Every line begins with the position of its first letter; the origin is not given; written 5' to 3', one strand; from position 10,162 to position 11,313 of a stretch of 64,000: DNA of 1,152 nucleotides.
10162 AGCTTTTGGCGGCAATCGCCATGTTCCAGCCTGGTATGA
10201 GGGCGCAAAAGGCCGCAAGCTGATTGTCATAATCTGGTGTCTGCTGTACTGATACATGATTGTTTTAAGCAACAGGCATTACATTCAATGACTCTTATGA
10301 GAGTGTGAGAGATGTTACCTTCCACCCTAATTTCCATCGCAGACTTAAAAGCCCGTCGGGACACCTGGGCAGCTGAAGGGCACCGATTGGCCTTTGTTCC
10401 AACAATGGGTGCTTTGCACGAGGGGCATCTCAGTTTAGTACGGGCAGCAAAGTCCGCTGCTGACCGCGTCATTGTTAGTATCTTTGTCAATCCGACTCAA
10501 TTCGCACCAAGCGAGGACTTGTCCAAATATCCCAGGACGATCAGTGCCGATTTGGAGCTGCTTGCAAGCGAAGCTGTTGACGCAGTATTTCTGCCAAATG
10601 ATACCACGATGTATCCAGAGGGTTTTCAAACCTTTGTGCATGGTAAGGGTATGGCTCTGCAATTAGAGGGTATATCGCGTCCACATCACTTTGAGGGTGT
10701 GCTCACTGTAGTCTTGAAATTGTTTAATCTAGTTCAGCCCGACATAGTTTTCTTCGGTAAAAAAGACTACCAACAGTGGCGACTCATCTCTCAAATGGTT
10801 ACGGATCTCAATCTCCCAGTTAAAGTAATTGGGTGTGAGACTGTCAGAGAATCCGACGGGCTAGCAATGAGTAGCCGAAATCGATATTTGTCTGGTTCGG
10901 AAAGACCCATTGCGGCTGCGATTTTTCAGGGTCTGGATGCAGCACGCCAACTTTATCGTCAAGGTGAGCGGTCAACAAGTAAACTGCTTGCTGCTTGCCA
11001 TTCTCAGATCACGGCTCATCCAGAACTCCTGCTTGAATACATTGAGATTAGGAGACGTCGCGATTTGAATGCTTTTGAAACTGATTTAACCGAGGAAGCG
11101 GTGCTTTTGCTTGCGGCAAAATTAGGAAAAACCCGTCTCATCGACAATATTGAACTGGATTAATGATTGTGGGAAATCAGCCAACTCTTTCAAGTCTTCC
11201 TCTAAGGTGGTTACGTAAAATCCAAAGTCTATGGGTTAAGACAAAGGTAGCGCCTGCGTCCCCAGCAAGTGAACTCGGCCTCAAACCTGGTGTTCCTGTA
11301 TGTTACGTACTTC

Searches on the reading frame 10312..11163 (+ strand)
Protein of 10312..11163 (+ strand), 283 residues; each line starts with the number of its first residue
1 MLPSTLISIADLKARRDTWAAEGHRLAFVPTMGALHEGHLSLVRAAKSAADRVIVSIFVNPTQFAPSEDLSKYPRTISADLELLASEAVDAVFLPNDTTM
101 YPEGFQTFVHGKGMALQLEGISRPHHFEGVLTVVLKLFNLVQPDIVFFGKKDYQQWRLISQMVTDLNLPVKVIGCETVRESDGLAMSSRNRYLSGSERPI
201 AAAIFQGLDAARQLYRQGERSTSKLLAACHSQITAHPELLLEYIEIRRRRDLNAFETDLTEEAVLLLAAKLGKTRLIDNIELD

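Call 11: search_protein_families(library=pfam, proteins=[window:10312-11163:+], max_evalue=0.01)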
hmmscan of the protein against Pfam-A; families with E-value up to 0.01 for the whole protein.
window:10312-11163:+ (283 aa): 1 family
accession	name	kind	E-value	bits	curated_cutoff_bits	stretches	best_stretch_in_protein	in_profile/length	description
PF02569.21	Pantoate_ligase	-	3e-102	341.8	20.7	1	8-280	5-267/268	Pantoate-beta-alanine ligase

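Call 12: find_related_loci(query=window:10312-11160:+, collection=genome_contigs, flank=4000)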
Query window:10312-11160:+ (283 aa) in genome_contigs; peptide patterns used: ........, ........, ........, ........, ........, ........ (x = any residue, [..] = any of these).
600 stretches matched a pattern (row limit reached: there are more); 597 encode a relative of the query (tblastn E <= 1e-3); the best 80 are kept; 80 distinct loci.
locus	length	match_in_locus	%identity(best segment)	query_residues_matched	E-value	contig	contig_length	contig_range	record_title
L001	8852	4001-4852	49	1-279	5e-81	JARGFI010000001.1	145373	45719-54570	MAG: Desulfuromonadales bacterium isolate C14-02 NODE_1_length_145373_cov_8.177555, whole genome shotgun sequence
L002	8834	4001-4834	47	4-282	5e-81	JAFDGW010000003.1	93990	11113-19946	MAG: Deltaproteobacteria bacterium isolate Meg22_1012_Bin_341 Meg22_1012_Bin_341_scaffold_190, whole genome shotgun sequ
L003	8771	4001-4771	52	22-279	1e-80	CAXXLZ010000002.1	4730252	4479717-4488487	MAG: Thermodesulfobacteriota bacterium isolate 2fdc769d-9a05-4c3a-9363-a2f454578bb3 genome assembly, contig: contig_2, w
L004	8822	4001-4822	49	8-282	2e-80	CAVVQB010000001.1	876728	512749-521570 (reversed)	MAG: uncultured Acidobacteriaceae bacterium isolate MFD02579.bin.1.51 genome assembly, contig: contig_1109, whole genome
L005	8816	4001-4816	47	8-280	4e-80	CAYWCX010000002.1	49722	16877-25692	MAG TPA_asm: uncultured Planctomycetales bacterium isolate SRP098346_co1_343 genome assembly, contig: NODE_331_length_49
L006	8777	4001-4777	50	23-282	1e-79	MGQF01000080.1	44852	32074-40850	MAG: Deltaproteobacteria bacterium RBG_13_52_11 RBG_13_scaffold_549, whole genome shotgun sequence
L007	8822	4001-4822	47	9-283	2e-79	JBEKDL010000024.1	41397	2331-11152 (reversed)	MAG: Dehalococcoidales bacterium isolate SPRUCE 182 SPRUCE_182_24, whole genome shotgun sequence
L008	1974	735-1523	49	19-282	1e-82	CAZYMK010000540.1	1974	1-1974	MAG TPA_asm: uncultured Geobacter sp. isolate binchicken_co309_23 genome assembly, contig: NODE_37432_length_1974_cov_7.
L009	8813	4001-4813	50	6-280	2e-79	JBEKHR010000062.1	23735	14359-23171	MAG: Terriglobia bacterium isolate SPRUCE 281 SPRUCE_281_62, whole genome shotgun sequence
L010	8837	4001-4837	48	3-282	4e-79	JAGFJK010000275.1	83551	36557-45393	MAG: Pirellulaceae bacterium isolate mag.21 k127_117807, whole genome shotgun sequence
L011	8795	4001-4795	50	19-280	4e-79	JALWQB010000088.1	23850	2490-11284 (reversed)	MAG: Deltaproteobacteria bacterium isolate M2_metabat1_scaf2bin.001 M2_NODE_1921_length_23850_cov_7.739662, whole genome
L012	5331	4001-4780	51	24-283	2e-79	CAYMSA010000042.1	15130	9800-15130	MAG TPA_asm: uncultured Coriobacteriaceae bacterium isolate binchicken_co27_458 genome assembly, contig: NODE_6955_lengt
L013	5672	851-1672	48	5-282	5e-79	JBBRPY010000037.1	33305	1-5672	MAG: Dehalococcoidia bacterium isolate metawrap_la1_107 W_la1_107_k141_45945L_33305_cov_15.1427, whole genome shotgun se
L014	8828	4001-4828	50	5-282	6e-79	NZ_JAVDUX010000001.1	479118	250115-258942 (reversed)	Ancylobacter sp. 3268 Ga0454452_01, whole genome shotgun sequence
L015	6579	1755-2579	49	5-282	6e-79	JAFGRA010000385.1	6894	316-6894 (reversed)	MAG: Anaerolineales bacterium isolate Zod_Metabat.802 k87_13410307, whole genome shotgun sequence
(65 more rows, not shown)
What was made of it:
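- Tried and rejected: The genome_contigs scan with PanC (call 12) was flooded by universal PanC motifs.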

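Call 13: find_encoding_contigs(protein=window:10312-11160:+, flank=3000, max_places=6)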
Protein window:10312-11160:+ (283 aa): no gene with exactly this product is on record in the collection.
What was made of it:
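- Tried and rejected: An exact look-up of the window's PanC found no record (call 13).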

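Call 14: find_homologous_proteins(query=window:10312-11160:+, max_evalue=1e-40)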
Query window:10312-11160:+ (283 aa): 7997 proteins with E <= 1e-40 among 8000 candidates; the best 120 are listed.
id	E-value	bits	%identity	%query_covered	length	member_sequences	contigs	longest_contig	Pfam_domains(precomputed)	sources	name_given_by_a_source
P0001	5.0e-181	618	100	100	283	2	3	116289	PF02569.22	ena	-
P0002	3.4e-152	523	83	100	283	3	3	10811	PF02569.22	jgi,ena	jgi:pantoate--beta-alanine ligase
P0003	1.2e-144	498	80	100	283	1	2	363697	PF02569.22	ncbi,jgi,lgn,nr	ncbi:MAG: pantoate--beta-alanine ligase [Deltaproteobacteria bacterium]|nr:pantoate--beta-alanine li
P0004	1.8e-141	488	77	100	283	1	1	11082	PF02569.22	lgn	-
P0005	2.3e-132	458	72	100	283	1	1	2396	PF02569.22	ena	-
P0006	5.3e-122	424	69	100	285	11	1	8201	PF02569.22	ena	-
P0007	8.9e-122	424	68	100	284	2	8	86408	PF02569.22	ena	-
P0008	1.9e-114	399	65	99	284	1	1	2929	PF02569.22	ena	-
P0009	5.8e-109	382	61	99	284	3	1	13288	PF02569.22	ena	-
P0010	7.4e-108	378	62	99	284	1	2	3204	PF02569.22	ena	-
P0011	5.1e-107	375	61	99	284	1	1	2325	PF02569.22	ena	-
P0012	3.4e-106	372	61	99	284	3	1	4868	PF02569.22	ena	-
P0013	1.7e-105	370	60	100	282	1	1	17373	PF02569.22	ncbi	-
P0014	2.7e-105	369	61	100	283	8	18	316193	PF02569.22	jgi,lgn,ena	jgi:pantoate--beta-alanine ligase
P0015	4.8e-105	369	60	100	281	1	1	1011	PF02569.22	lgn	-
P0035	2.9e-100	353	60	100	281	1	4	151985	PF02569.22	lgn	-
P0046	7.9e-97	342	56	100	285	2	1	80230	PF02569.22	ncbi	-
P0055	2.2e-94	334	57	99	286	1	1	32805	PF02569.22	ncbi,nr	ncbi:MAG: pantoate--beta-alanine ligase [Oligoflexales bacterium]|nr:pantoate--beta-alanine ligase [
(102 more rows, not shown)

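Call 15: find_encoding_contigs(protein=P0002, flank=3000, max_places=3)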
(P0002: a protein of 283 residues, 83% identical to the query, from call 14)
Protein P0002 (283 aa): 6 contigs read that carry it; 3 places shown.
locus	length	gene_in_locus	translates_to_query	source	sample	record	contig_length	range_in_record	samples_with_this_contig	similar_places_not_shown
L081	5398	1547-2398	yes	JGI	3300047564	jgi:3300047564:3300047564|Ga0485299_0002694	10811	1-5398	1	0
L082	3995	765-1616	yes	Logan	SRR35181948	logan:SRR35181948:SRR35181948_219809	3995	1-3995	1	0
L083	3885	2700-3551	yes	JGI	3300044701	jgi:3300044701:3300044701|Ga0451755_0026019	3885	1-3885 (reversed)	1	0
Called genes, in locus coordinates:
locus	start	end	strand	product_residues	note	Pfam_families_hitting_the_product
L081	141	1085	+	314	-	-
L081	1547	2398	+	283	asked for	PF02569:Pantoate_ligase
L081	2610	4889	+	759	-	PF27464:PlsB_N, PF01553:Acyltransferase, PF19277:GPAT_C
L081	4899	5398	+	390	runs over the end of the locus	PF03193:RsgA_GTPase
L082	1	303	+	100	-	?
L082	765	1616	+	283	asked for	PF02569:Pantoate_ligase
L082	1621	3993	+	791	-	?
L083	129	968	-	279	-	PF13181:TPR_8 (faint), PF13424:TPR_12 (faint), PF13428:TPR_14 (faint), PF13432:TPR_16 (weak), PF00515:TPR_1 (faint), PF07719:TPR_2 (faint), PF13176:TPR_7 (faint), PF23914:TPR_CcmH_CycH (weak), +4 more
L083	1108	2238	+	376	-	PF12844:HTH_19 (weak), PF13413:HTH_25, PF13560:HTH_31 (weak)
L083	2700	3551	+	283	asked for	PF02569:Pantoate_ligase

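Call 16: find_encoding_contigs(protein=P0003, flank=3000, max_places=2)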
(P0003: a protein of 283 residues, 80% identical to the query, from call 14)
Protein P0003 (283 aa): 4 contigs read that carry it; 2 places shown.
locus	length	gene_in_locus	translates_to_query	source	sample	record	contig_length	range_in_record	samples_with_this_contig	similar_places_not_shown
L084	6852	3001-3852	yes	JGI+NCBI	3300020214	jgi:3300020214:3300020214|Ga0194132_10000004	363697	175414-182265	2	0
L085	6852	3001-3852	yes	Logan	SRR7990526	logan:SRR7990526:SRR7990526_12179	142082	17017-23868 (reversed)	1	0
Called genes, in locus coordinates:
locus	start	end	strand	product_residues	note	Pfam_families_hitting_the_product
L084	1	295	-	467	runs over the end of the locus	PF00595:PDZ, PF13180:PDZ_2, PF17820:PDZ_6, PF03572:Peptidase_S41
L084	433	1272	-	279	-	PF13181:TPR_8 (faint), PF13428:TPR_14 (faint), PF13432:TPR_16, PF00515:TPR_1 (faint), PF07719:TPR_2 (faint), PF13176:TPR_7 (faint), PF13414:TPR_11 (faint), PF23914:TPR_CcmH_CycH (weak), +4 more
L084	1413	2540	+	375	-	PF12844:HTH_19, PF13413:HTH_25, PF13560:HTH_31 (weak)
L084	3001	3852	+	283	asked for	PF02569:Pantoate_ligase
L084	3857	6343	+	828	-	PF27464:PlsB_N, PF01553:Acyltransferase, PF19277:GPAT_C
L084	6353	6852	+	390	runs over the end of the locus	PF03193:RsgA_GTPase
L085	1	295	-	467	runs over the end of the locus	PF00595:PDZ, PF13180:PDZ_2, PF17820:PDZ_6, PF03572:Peptidase_S41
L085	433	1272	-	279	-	PF13181:TPR_8 (faint), PF13428:TPR_14 (faint), PF13432:TPR_16, PF00515:TPR_1 (faint), PF07719:TPR_2 (faint), PF13176:TPR_7 (faint), PF13414:TPR_11 (faint), PF23914:TPR_CcmH_CycH (weak), +4 more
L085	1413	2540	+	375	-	PF12844:HTH_19, PF13413:HTH_25, PF13560:HTH_31 (weak)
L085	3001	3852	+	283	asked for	PF02569:Pantoate_ligase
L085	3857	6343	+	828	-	PF27464:PlsB_N, PF01553:Acyltransferase, PF19277:GPAT_C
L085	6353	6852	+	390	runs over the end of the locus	PF03193:RsgA_GTPase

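Call 17: find_encoding_contigs(protein=P0004, flank=3000, max_places=2)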
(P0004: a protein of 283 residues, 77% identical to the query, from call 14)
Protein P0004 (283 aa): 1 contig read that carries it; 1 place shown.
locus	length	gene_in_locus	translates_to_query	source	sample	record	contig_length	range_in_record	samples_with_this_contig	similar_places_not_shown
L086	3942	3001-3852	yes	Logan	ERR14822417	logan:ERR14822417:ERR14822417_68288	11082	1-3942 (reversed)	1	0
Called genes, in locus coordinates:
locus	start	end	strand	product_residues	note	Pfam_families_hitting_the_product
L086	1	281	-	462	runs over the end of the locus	PF00595:PDZ, PF13180:PDZ_2, PF17820:PDZ_6, PF03572:Peptidase_S41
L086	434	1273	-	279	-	PF13174:TPR_6 (faint), PF13181:TPR_8 (faint), PF13428:TPR_14 (faint), PF13432:TPR_16 (weak), PF00515:TPR_1 (faint), PF07719:TPR_2 (faint), PF13176:TPR_7 (faint), PF13414:TPR_11 (faint), +5 more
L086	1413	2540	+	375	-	PF12844:HTH_19 (weak), PF13413:HTH_25, PF13560:HTH_31 (weak)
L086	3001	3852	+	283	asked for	PF02569:Pantoate_ligase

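Call 18: find_encoding_contigs(protein=P0006, flank=3000, max_places=2)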
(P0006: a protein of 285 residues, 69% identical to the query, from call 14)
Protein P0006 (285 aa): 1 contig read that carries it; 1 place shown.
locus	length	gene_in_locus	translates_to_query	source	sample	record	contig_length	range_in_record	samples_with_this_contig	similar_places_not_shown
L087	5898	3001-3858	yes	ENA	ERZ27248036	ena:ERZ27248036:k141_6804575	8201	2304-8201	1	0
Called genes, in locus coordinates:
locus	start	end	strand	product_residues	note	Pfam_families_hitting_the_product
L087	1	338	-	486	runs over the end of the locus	PF00595:PDZ, PF13180:PDZ_2, PF17820:PDZ_6, PF03572:Peptidase_S41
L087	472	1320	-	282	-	PF13374:TPR_10 (faint), PF13424:TPR_12 (faint), PF00515:TPR_1 (faint), PF07719:TPR_2 (faint), PF13174:TPR_6 (faint), PF13181:TPR_8 (faint), PF13428:TPR_14 (faint), PF13432:TPR_16 (weak), +4 more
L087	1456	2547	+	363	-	PF12844:HTH_19 (weak), PF13413:HTH_25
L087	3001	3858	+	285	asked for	PF02569:Pantoate_ligase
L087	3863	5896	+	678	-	?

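Call 19: find_encoding_contigs(protein=P0007, flank=3000, max_places=2)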
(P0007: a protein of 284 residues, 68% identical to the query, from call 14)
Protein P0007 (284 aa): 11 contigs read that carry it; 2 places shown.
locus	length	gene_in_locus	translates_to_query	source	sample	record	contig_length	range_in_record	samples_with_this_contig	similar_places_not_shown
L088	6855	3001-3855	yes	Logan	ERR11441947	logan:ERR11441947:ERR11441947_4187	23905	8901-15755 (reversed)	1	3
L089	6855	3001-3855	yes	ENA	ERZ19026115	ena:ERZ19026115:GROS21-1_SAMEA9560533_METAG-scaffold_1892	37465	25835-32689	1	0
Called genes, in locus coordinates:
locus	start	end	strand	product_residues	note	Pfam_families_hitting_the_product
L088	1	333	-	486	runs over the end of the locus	PF00595:PDZ, PF13180:PDZ_2, PF17820:PDZ_6, PF03572:Peptidase_S41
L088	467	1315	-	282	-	PF13424:TPR_12 (faint), PF00515:TPR_1 (faint), PF07719:TPR_2 (faint), PF13174:TPR_6 (faint), PF13176:TPR_7 (faint), PF13374:TPR_10 (faint), PF13428:TPR_14 (faint), PF13432:TPR_16 (weak), +4 more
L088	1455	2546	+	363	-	PF12844:HTH_19, PF13413:HTH_25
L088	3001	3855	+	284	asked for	PF02569:Pantoate_ligase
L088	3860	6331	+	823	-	PF27464:PlsB_N, PF01553:Acyltransferase, PF19277:GPAT_C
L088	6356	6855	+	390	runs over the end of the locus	PF03193:RsgA_GTPase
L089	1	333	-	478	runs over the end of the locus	-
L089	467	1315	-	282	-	PF13424:TPR_12 (faint), PF00515:TPR_1 (faint), PF07719:TPR_2 (faint), PF13174:TPR_6 (faint), PF13176:TPR_7 (faint), PF13374:TPR_10 (faint), PF13428:TPR_14 (faint), PF13432:TPR_16 (weak), +4 more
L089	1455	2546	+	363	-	PF12844:HTH_19, PF13413:HTH_25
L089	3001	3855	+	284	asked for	PF02569:Pantoate_ligase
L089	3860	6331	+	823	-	PF27464:PlsB_N, PF01553:Acyltransferase, PF19277:GPAT_C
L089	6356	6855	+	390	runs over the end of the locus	PF03193:RsgA_GTPase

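Call 22: find_encoding_contigs(protein=P0009, flank=3000, max_places=2)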
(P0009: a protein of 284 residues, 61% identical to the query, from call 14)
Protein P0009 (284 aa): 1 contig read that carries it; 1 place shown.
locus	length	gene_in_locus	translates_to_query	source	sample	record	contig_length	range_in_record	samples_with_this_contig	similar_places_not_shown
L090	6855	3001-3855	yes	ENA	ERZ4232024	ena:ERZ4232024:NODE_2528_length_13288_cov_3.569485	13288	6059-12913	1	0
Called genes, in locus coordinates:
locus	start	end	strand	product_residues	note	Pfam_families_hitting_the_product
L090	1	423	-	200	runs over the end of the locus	PF00595:PDZ, PF13180:PDZ_2, PF17820:PDZ_6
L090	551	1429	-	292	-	PF16918:PknG_TPR (faint), PF13424:TPR_12 (faint), PF23914:TPR_CcmH_CycH (faint), PF13174:TPR_6 (faint), PF13181:TPR_8 (faint), PF13428:TPR_14 (faint), PF13432:TPR_16, PF14559:TPR_19 (faint), +4 more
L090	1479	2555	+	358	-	PF13413:HTH_25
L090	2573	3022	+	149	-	-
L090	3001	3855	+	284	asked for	PF02569:Pantoate_ligase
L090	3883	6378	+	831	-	PF27464:PlsB_N, PF01553:Acyltransferase, PF19277:GPAT_C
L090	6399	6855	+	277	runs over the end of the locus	?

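Call 23: find_encoding_contigs(protein=P0014, flank=3000, max_places=3)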
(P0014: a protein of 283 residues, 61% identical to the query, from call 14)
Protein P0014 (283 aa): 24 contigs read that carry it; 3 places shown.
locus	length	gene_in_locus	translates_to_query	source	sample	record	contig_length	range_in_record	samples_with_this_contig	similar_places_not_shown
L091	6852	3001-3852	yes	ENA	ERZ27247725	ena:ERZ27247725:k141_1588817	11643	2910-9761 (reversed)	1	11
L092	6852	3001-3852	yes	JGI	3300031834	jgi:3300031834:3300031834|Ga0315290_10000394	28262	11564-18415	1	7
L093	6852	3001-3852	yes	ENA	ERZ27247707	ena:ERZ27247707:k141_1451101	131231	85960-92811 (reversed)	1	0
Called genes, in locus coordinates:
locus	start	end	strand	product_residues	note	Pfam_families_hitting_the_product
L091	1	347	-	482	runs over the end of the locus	PF00595:PDZ (weak), PF13180:PDZ_2, PF17820:PDZ_6, PF03572:Peptidase_S41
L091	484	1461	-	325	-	PF07721:TPR_4 (faint), PF13176:TPR_7 (faint), PF13374:TPR_10 (faint), PF23914:TPR_CcmH_CycH (weak), PF13424:TPR_12, PF13432:TPR_16, PF00515:TPR_1, PF07719:TPR_2 (weak), +7 more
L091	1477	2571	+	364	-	PF13413:HTH_25, PF13560:HTH_31 (weak)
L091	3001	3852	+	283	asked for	PF02569:Pantoate_ligase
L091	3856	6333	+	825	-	PF27464:PlsB_N, PF01553:Acyltransferase, PF19277:GPAT_C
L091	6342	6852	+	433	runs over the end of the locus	PF03193:RsgA_GTPase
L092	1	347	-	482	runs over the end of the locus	PF00595:PDZ (weak), PF13180:PDZ_2, PF17820:PDZ_6, PF03572:Peptidase_S41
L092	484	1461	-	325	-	PF07721:TPR_4 (faint), PF13176:TPR_7 (faint), PF13374:TPR_10 (faint), PF23914:TPR_CcmH_CycH (weak), PF13424:TPR_12, PF13432:TPR_16, PF00515:TPR_1, PF07719:TPR_2 (weak), +7 more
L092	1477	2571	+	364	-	PF13413:HTH_25, PF13560:HTH_31 (weak)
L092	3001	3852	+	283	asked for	PF02569:Pantoate_ligase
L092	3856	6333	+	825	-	PF27464:PlsB_N, PF01553:Acyltransferase, PF19277:GPAT_C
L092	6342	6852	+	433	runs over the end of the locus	PF03193:RsgA_GTPase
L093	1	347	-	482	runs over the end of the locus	PF00595:PDZ (weak), PF13180:PDZ_2, PF17820:PDZ_6, PF03572:Peptidase_S41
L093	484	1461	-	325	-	PF07721:TPR_4 (faint), PF13176:TPR_7 (faint), PF13374:TPR_10 (faint), PF23914:TPR_CcmH_CycH (weak), PF13424:TPR_12, PF13432:TPR_16, PF00515:TPR_1, PF07719:TPR_2 (weak), +7 more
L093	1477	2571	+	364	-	PF13413:HTH_25, PF13560:HTH_31 (weak)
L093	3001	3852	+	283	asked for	PF02569:Pantoate_ligase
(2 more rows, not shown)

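Call 24: find_encoding_contigs(protein=P0013, flank=3000, max_places=2)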
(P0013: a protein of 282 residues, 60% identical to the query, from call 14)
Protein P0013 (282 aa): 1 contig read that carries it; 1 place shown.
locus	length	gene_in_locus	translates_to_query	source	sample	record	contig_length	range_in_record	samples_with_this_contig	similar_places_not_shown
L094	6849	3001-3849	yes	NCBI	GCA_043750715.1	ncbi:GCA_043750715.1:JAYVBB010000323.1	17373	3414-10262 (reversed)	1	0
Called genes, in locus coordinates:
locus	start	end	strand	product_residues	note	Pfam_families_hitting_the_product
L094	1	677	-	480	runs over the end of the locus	PF00595:PDZ, PF13180:PDZ_2, PF17820:PDZ_6, PF03572:Peptidase_S41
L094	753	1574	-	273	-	PF16918:PknG_TPR (faint), PF13174:TPR_6 (faint), PF13428:TPR_14 (faint), PF00515:TPR_1 (faint), PF07719:TPR_2 (faint), PF13176:TPR_7 (faint), PF13181:TPR_8 (faint), PF13424:TPR_12, +4 more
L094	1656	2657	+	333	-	PF12844:HTH_19 (weak), PF13413:HTH_25, PF13560:HTH_31 (weak)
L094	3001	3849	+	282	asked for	PF02569:Pantoate_ligase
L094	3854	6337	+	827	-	PF27464:PlsB_N, PF01553:Acyltransferase, PF19277:GPAT_C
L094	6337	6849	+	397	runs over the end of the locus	PF03193:RsgA_GTPase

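Call 41: find_encoding_contigs(protein=P0055, flank=10000, max_places=1)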
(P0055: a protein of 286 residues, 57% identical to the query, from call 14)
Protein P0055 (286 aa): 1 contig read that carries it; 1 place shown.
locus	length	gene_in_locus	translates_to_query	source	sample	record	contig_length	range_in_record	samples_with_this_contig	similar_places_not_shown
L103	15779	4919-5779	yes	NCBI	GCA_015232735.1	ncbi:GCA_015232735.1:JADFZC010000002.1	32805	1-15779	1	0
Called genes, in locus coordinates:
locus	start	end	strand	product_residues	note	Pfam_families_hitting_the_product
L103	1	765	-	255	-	PF13181:TPR_8 (faint), PF14559:TPR_19 (faint), PF13428:TPR_14 (faint), PF13432:TPR_16 (faint), PF13424:TPR_12 (faint), PF13431:TPR_17 (faint), PF00515:TPR_1 (weak), PF07719:TPR_2 (weak), +4 more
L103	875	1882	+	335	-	PF13413:HTH_25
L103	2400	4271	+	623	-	PF02543:Carbam_trans_N, PF16861:Carbam_trans_C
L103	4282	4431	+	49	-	PF19451:DUF5989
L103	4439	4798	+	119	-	PF19588:SxtJ (weak)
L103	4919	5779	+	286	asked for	PF02569:Pantoate_ligase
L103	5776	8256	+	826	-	PF27464:PlsB_N, PF01553:Acyltransferase, PF19277:GPAT_C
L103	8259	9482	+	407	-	PF03193:RsgA_GTPase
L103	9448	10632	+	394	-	PF02771:Acyl-CoA_dh_N, PF02770:Acyl-CoA_dh_M, PF00441:Acyl-CoA_dh_1, PF08028:Acyl-CoA_dh_2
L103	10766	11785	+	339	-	-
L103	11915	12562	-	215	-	-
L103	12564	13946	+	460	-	PF04932:Wzy_C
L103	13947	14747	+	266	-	-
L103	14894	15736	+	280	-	PF13428:TPR_14 (faint), PF07719:TPR_2 (faint), PF13174:TPR_6 (faint)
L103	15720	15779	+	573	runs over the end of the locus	PF01476:LysM (weak)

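Call 42: find_encoding_contigs(protein=P0035, flank=10000, max_places=1)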
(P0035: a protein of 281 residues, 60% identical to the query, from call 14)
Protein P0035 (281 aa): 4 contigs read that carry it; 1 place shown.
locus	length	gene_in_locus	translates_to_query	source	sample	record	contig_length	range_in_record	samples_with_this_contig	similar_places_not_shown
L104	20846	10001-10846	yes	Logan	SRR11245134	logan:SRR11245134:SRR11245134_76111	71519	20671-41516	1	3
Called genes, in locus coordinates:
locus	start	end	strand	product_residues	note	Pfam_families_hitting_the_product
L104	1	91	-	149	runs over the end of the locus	PF02580:Tyr_Deacylase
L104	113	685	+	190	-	PF01227:GTP_cyclohydroI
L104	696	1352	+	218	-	PF01300:Sua5_yciO_yrdC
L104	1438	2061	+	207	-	PF21948:LplA-B_cat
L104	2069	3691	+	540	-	PF00005:ABC_tran, PF13304:AAA_21 (faint), PF12848:ABC_tran_Xtn, PF00005:ABC_tran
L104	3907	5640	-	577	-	PF02771:Acyl-CoA_dh_N, PF02770:Acyl-CoA_dh_M, PF00441:Acyl-CoA_dh_1, PF08028:Acyl-CoA_dh_2, PF21343:ACAD9-ACADV_C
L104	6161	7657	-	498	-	PF00595:PDZ, PF13180:PDZ_2, PF17820:PDZ_6, PF03572:Peptidase_S41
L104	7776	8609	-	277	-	PF13174:TPR_6 (faint), PF13428:TPR_14 (faint), PF13432:TPR_16 (weak), PF00515:TPR_1 (faint), PF07719:TPR_2 (faint), PF13181:TPR_8 (faint), PF13414:TPR_11 (faint), PF13424:TPR_12 (weak), +3 more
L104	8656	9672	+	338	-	PF12844:HTH_19 (weak), PF13413:HTH_25, PF13560:HTH_31 (weak)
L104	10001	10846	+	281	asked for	PF02569:Pantoate_ligase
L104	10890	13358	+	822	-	PF27464:PlsB_N, PF01553:Acyltransferase, PF19277:GPAT_C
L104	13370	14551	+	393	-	PF03193:RsgA_GTPase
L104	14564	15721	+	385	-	PF02771:Acyl-CoA_dh_N, PF02770:Acyl-CoA_dh_M, PF00441:Acyl-CoA_dh_1, PF08028:Acyl-CoA_dh_2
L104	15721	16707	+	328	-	-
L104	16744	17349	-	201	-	-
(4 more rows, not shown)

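Call 43: find_encoding_contigs(protein=P0046, flank=10000, max_places=1)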
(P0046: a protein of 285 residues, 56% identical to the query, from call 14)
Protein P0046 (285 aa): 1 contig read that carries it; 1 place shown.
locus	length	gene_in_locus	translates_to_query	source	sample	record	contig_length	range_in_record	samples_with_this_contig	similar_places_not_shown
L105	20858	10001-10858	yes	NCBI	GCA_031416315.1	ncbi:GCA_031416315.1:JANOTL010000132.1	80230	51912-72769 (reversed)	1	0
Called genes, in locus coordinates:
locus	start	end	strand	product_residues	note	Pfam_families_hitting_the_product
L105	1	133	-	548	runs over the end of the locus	PF13360:PQQ_2 (faint), PF13570:Beta-prop_ACSF4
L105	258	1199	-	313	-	-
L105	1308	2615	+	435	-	-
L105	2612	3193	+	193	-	-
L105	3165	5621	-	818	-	PF19864:Radical_SAM_N2, PF04055:Radical_SAM, PF10105:DUF2344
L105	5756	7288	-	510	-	PF00595:PDZ, PF13180:PDZ_2, PF17820:PDZ_6, PF03572:Peptidase_S41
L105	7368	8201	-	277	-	PF16918:PknG_TPR (faint), PF12895:ANAPC3 (faint), PF23914:TPR_CcmH_CycH (faint), PF13174:TPR_6 (faint), PF13432:TPR_16, PF25063:ARM_TT21_C (weak), PF14559:TPR_19 (weak), PF13424:TPR_12 (weak), +7 more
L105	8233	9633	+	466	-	PF13413:HTH_25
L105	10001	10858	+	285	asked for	PF02569:Pantoate_ligase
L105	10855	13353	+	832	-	PF27464:PlsB_N, PF01553:Acyltransferase, PF19277:GPAT_C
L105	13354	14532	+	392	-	PF03193:RsgA_GTPase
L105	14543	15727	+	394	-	PF02771:Acyl-CoA_dh_N, PF02770:Acyl-CoA_dh_M, PF00441:Acyl-CoA_dh_1, PF08028:Acyl-CoA_dh_2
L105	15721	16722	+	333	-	-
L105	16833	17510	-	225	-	-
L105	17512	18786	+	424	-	PF04932:Wzy_C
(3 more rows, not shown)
